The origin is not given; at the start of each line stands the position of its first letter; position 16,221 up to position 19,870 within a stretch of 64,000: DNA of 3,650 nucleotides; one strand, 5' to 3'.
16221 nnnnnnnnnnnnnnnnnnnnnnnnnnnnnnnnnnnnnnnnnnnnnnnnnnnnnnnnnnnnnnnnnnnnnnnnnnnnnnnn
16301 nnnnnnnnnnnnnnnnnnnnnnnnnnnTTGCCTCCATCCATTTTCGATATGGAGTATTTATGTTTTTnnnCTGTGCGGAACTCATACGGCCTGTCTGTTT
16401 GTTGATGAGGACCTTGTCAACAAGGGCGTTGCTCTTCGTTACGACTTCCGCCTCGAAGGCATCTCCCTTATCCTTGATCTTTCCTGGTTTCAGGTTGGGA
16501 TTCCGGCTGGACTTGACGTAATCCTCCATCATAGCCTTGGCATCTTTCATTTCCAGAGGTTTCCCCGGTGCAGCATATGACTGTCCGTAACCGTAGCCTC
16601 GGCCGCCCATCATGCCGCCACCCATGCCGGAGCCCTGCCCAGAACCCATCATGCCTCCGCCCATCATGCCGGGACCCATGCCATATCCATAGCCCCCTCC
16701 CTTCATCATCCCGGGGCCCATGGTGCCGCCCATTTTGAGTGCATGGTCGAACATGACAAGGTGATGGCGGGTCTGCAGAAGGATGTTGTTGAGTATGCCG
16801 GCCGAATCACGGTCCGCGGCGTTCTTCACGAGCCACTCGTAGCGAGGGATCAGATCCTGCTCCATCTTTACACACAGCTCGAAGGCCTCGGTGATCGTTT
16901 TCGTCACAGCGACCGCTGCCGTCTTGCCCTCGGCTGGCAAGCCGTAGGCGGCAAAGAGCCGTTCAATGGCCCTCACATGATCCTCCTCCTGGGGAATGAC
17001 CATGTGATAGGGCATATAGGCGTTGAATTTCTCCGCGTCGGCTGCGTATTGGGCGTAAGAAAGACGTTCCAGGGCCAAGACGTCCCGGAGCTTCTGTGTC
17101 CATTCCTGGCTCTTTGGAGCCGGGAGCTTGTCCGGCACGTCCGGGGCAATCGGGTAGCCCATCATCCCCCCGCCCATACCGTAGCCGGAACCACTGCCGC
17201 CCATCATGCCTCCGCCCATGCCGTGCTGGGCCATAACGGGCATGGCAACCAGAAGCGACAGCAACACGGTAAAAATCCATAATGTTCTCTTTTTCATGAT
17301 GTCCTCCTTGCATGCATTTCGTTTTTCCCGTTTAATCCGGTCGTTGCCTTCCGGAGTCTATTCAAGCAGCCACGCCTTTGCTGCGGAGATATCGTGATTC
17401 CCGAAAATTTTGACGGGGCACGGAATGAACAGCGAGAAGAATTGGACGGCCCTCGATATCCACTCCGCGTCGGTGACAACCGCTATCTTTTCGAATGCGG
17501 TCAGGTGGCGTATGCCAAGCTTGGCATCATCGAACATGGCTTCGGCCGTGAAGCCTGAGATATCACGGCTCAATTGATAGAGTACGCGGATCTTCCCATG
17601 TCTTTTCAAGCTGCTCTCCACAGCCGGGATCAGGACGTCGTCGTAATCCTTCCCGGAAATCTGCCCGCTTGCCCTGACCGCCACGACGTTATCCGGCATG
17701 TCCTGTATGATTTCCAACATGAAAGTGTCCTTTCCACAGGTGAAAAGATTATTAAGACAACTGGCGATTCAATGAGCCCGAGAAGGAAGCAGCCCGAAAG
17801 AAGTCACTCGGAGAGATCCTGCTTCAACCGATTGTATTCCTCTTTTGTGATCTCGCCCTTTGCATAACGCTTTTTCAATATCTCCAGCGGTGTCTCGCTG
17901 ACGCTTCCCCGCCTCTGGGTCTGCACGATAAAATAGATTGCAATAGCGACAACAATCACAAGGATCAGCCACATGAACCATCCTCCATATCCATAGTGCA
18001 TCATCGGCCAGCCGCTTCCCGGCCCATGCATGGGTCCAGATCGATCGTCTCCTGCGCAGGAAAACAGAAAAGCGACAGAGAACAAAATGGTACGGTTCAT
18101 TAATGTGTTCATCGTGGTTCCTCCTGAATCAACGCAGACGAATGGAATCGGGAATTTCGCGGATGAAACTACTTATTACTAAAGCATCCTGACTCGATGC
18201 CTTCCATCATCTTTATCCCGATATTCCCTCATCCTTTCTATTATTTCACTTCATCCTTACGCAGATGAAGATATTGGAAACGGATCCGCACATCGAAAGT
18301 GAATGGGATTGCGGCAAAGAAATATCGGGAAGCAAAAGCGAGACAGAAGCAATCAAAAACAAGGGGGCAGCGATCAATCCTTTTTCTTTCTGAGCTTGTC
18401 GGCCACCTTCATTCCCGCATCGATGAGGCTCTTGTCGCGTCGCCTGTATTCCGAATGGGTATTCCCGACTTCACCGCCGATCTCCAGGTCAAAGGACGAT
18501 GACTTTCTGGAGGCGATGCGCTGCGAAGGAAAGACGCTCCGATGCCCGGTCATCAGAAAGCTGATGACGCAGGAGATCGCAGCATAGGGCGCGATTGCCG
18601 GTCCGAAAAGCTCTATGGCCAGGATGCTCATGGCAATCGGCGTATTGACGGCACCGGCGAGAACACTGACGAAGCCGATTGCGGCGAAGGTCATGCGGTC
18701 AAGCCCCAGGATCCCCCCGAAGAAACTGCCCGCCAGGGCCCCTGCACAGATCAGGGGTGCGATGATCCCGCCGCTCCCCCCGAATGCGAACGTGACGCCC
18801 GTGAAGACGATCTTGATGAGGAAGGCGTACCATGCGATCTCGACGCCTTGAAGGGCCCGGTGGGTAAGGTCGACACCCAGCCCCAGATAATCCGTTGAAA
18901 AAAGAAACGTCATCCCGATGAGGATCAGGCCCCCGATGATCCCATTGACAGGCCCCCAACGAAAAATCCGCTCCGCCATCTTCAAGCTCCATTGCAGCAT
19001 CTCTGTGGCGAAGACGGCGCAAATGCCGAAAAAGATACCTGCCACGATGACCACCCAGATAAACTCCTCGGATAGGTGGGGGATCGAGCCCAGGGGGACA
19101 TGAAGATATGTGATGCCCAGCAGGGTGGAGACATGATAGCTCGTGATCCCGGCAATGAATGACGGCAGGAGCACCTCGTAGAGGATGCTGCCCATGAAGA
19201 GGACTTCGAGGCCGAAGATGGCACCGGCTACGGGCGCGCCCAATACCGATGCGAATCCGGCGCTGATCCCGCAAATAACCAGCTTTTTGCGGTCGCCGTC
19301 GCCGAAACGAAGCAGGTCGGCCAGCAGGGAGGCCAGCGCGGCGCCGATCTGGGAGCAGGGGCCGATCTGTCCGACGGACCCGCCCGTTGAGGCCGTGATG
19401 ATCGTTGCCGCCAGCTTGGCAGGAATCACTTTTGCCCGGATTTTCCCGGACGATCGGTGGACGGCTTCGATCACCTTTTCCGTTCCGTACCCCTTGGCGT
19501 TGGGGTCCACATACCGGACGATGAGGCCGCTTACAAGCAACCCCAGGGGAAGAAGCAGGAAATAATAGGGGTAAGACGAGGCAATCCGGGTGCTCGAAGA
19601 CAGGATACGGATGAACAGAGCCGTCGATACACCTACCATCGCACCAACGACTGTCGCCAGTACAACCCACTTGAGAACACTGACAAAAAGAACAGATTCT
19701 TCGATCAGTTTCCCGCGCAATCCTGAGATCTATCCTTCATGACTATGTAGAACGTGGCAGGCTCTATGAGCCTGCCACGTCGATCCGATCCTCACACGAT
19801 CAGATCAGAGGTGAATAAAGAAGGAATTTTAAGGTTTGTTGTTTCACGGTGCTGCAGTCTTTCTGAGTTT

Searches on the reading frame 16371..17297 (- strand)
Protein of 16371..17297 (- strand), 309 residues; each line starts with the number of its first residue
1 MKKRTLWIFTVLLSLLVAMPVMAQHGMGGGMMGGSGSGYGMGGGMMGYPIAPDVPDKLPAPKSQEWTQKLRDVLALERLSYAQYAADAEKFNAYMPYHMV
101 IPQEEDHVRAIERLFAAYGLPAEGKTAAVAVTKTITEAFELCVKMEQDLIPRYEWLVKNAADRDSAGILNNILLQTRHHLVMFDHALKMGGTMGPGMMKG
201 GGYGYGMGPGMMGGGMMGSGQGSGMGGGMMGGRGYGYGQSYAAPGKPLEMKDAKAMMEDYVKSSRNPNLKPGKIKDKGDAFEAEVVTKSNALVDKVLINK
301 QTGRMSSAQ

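Call 7: search_protein_families(library=pfam, proteins=[window:16371-17297:-], max_evalue=0.01)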
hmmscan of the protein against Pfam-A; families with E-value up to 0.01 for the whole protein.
seq(309 aa): 1 family
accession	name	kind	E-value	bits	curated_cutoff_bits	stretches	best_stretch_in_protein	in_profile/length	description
PF00210.30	Ferritin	-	0.0098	16.3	24.5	0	107-187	47-136/142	Ferritin-like domain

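Call 27: search_protein_families(library=ncbifam, proteins=[window:16371-17297:-], max_evalue=0.00001)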
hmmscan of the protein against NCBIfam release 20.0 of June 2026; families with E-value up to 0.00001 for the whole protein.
window:16371-17297:- (309 aa): 0 families

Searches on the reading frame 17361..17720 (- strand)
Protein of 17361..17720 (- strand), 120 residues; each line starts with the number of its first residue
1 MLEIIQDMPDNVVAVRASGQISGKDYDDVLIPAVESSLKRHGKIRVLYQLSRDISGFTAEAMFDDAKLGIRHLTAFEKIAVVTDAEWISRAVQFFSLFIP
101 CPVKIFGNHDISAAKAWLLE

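Call 48: search_protein_families(library=pfam, proteins=[window:17361-17720:-], max_evalue=0.001)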
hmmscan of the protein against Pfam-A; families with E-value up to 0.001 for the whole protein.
window:17361-17720:- (120 aa): 1 family
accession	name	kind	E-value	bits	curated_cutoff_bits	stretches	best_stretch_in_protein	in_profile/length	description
PF11964.13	SpoIIAA-like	-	7.3e-28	97.8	25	1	12-118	1-105/106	SpoIIAA-like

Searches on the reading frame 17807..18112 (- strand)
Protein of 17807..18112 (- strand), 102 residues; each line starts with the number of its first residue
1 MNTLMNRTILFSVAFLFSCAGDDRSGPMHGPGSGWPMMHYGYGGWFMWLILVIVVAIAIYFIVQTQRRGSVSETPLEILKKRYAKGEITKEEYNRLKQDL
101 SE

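Call 48: search_protein_families(library=pfam, proteins=[window:17807-18112:-], max_evalue=0.001)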
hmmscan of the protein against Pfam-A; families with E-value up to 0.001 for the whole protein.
window:17807-18112:- (102 aa): 2 families
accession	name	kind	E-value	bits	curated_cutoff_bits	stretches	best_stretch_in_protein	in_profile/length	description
PF09851.14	SHOCT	-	2.1e-11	43.6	27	1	74-100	1-27/28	Short C-terminal domain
PF09451.16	ATG27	-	7.5e-06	26.5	27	1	18-64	172-213/261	Autophagy-related protein 27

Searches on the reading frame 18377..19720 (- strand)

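Call 27: search_protein_families(library=ncbifam, proteins=[window:18377-19720:-], max_evalue=0.00001)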
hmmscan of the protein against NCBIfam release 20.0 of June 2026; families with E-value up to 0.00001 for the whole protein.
window:18377-19720:- (448 aa): 3 families
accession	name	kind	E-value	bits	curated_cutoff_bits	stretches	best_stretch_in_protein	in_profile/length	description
NF002505.0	PRK01862.1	equivalog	8.6e-25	87.4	482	1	55-389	74-417/577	ClcB-like voltage-gated chloride channel protein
NF003640.0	PRK05277.1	equivalog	1.5e-22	80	350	1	17-371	32-413/471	H(+)/Cl(-) exchange transporter ClcA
NF002437.0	PRK01610.1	equivalog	6.3e-11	41.9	425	1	59-390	70-411/429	voltage-gated ClC-type chloride channel ClcB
